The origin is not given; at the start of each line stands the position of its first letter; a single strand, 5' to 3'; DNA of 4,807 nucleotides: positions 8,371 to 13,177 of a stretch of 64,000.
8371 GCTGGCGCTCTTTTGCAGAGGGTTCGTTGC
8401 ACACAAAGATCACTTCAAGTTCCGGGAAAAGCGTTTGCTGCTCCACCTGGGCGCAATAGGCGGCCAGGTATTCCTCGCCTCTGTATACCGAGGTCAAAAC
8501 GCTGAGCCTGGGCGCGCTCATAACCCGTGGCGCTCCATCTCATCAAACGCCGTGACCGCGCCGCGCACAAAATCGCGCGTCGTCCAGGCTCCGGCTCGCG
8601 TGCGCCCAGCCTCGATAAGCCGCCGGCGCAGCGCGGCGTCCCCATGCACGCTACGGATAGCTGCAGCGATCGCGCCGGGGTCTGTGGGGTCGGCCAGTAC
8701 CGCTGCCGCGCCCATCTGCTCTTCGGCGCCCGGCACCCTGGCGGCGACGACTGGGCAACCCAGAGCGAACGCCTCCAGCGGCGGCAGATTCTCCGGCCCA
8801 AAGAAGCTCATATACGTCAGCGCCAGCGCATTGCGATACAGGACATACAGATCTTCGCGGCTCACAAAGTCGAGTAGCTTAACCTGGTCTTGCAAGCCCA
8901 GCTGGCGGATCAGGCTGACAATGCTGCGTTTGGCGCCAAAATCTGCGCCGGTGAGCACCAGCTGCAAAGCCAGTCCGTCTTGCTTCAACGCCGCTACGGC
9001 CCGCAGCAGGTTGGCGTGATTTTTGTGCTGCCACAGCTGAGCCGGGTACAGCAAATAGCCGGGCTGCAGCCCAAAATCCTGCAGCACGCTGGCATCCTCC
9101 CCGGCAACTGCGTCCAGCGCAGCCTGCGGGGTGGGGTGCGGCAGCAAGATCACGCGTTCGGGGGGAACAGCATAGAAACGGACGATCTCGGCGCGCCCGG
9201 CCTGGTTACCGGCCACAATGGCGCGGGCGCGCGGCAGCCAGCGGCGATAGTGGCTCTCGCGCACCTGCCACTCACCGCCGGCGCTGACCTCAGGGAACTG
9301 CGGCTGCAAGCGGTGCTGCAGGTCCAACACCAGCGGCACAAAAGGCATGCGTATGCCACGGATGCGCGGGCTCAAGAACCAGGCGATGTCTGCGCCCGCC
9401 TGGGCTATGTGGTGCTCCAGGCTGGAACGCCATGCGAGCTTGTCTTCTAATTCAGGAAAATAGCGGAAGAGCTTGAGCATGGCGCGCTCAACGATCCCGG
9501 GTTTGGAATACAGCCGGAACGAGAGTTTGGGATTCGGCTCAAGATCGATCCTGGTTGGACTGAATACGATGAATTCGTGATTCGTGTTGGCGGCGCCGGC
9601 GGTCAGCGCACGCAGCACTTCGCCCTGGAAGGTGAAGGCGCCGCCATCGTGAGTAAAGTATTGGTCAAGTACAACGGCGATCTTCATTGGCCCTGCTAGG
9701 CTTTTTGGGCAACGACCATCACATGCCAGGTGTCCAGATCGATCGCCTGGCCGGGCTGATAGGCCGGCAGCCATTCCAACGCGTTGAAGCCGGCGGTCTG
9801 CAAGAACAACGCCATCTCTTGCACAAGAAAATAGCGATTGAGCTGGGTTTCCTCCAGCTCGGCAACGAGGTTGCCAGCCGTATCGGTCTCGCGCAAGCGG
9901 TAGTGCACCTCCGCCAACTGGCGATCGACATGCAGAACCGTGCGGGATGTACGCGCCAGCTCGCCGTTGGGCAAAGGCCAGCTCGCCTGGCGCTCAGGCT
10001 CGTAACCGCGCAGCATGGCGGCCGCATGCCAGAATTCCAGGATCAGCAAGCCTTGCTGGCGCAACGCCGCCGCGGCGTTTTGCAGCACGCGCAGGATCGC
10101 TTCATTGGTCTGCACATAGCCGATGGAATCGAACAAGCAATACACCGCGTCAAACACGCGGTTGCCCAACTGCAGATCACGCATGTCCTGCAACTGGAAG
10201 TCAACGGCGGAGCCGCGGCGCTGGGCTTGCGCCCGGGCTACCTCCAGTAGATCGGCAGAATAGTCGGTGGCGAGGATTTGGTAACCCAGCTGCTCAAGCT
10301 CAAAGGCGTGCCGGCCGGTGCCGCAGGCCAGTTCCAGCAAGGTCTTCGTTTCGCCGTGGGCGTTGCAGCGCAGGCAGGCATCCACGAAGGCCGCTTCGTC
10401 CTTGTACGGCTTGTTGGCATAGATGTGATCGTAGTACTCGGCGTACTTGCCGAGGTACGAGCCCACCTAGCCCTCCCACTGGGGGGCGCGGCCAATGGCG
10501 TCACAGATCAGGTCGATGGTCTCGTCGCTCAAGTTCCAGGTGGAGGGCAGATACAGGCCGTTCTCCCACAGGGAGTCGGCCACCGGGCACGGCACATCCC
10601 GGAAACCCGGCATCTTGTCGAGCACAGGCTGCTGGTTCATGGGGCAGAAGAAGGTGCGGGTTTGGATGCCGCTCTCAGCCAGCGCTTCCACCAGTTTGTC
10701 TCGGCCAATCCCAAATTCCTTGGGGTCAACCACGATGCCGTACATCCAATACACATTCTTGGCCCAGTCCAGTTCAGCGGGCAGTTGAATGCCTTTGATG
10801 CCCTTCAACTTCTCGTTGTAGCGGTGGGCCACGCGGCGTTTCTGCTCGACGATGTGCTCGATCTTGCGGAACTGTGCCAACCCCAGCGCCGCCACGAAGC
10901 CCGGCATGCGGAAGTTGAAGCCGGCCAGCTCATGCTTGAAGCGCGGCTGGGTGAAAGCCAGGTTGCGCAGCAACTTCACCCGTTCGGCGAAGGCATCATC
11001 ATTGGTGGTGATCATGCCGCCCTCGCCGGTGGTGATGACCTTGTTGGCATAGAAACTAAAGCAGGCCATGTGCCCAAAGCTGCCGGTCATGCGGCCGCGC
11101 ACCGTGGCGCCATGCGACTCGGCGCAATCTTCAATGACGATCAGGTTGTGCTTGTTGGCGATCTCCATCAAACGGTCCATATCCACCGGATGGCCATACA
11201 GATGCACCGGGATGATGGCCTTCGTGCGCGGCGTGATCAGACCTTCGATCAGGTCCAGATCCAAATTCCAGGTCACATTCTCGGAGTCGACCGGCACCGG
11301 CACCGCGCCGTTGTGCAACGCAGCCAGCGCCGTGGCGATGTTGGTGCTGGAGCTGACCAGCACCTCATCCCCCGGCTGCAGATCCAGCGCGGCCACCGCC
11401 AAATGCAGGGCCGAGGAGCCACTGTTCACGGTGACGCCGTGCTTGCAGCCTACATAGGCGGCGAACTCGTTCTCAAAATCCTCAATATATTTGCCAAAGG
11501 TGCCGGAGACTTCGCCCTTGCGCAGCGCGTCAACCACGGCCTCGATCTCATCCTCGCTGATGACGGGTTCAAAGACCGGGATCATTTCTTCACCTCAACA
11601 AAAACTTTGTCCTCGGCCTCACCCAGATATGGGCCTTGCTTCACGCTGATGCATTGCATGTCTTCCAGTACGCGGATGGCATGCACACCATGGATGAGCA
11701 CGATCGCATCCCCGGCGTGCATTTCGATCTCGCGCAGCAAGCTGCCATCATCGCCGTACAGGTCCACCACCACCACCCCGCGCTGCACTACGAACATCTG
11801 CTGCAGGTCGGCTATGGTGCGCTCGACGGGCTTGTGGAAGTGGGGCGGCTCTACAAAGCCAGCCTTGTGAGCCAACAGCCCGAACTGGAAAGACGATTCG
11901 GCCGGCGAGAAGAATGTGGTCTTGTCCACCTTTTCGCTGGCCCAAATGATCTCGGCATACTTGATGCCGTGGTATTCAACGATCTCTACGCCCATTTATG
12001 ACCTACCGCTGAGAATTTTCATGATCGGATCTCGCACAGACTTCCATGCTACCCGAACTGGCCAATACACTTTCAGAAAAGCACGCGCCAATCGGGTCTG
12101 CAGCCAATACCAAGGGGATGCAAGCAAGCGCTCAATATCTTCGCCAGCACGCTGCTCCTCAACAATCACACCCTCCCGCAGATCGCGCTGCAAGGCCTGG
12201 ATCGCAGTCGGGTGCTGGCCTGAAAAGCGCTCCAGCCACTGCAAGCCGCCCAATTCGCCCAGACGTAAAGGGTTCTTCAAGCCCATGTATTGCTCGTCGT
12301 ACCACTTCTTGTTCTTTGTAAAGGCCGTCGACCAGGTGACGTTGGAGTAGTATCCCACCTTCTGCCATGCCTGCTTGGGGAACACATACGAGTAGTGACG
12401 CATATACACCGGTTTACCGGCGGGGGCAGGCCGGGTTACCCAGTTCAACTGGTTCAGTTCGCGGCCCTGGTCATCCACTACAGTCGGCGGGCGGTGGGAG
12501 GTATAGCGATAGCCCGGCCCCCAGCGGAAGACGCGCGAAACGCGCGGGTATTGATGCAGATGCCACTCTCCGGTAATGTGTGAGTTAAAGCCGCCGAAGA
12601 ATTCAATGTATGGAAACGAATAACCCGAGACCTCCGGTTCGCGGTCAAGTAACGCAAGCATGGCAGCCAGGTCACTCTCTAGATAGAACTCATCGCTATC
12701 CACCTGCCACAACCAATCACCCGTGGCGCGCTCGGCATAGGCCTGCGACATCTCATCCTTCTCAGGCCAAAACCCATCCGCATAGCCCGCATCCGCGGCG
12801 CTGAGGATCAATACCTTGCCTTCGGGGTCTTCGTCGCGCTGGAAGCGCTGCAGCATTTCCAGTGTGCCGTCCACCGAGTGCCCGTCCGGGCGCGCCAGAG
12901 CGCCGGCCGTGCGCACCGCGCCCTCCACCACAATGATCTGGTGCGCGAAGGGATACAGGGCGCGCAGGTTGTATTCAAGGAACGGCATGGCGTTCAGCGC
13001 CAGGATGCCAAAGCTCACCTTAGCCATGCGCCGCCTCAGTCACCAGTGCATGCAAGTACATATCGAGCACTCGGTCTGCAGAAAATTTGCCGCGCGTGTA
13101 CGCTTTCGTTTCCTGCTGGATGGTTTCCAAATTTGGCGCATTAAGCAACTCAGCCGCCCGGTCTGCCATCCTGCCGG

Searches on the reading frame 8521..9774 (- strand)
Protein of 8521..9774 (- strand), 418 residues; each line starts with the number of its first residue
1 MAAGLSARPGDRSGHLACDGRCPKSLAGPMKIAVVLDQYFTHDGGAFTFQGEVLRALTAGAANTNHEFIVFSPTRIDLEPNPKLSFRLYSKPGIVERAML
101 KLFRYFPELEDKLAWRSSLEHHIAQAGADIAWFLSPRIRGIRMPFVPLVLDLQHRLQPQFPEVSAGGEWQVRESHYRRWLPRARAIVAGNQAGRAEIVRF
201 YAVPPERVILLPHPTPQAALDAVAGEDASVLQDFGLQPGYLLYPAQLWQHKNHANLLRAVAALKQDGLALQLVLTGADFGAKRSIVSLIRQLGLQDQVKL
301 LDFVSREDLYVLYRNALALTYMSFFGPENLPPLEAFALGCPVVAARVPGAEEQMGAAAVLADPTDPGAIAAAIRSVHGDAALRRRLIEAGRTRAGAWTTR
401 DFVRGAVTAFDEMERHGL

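Call 47: search_protein_families(library=pfam, proteins=[window:8521-9774:-], max_evalue=0.00001)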
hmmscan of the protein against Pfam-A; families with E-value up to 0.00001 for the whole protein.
window:8521-9774:- (418 aa): 3 families
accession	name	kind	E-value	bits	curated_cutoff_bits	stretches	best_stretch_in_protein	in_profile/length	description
PF00534.26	Glycos_transf_1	-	6.3e-25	88.1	26.4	1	238-392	15-171/172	Glycosyl transferases group 1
PF13692.12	Glyco_trans_1_4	-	2.6e-18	67.1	27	1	240-377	3-140/142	Glycosyl transferases group 1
PF13439.12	Glyco_transf_4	-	3.2e-06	27.7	28.5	1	53-213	7-164/170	Glycosyltransferase Family 4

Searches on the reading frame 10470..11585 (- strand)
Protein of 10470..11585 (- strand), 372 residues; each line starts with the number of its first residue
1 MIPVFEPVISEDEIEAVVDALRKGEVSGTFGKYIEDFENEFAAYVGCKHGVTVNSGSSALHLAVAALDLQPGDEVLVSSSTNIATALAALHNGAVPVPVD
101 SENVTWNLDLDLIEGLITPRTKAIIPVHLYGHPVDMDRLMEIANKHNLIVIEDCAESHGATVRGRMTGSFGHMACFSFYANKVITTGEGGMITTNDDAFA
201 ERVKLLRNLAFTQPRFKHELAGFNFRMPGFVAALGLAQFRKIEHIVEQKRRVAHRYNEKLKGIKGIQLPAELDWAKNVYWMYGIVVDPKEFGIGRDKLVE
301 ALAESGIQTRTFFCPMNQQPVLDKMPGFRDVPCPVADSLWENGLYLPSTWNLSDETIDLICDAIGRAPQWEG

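Call 47: search_protein_families(library=pfam, proteins=[window:10470-11585:-], max_evalue=0.00001)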
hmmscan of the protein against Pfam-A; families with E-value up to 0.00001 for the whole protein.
window:10470-11585:- (372 aa): 3 families
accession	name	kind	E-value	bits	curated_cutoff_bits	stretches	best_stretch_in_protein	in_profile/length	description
PF01041.23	DegT_DnrJ_EryC1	-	8.6e-117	390.8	19.8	1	9-364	3-359/360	DegT/DnrJ/EryC1/StrS aminotransferase family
PF01212.27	Beta_elim_lyase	-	2.8e-08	33.9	27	1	34-266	34-271/288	Beta-eliminating lyase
PF00155.27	Aminotran_1_2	-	1.1e-06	28.5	19.7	1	15-165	24-195/361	Aminotransferase class I and II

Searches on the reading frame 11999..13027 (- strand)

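Call 47: search_protein_families(library=pfam, proteins=[window:11999-13027:-], max_evalue=0.00001)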
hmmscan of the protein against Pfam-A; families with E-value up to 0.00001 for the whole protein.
window:11999-13027:- (343 aa): 1 family
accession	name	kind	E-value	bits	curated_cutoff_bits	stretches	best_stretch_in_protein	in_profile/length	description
PF00535.33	Glycos_transf_2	-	8e-06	26.3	23.3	0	49-160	35-138/168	Glycosyl transferase family 2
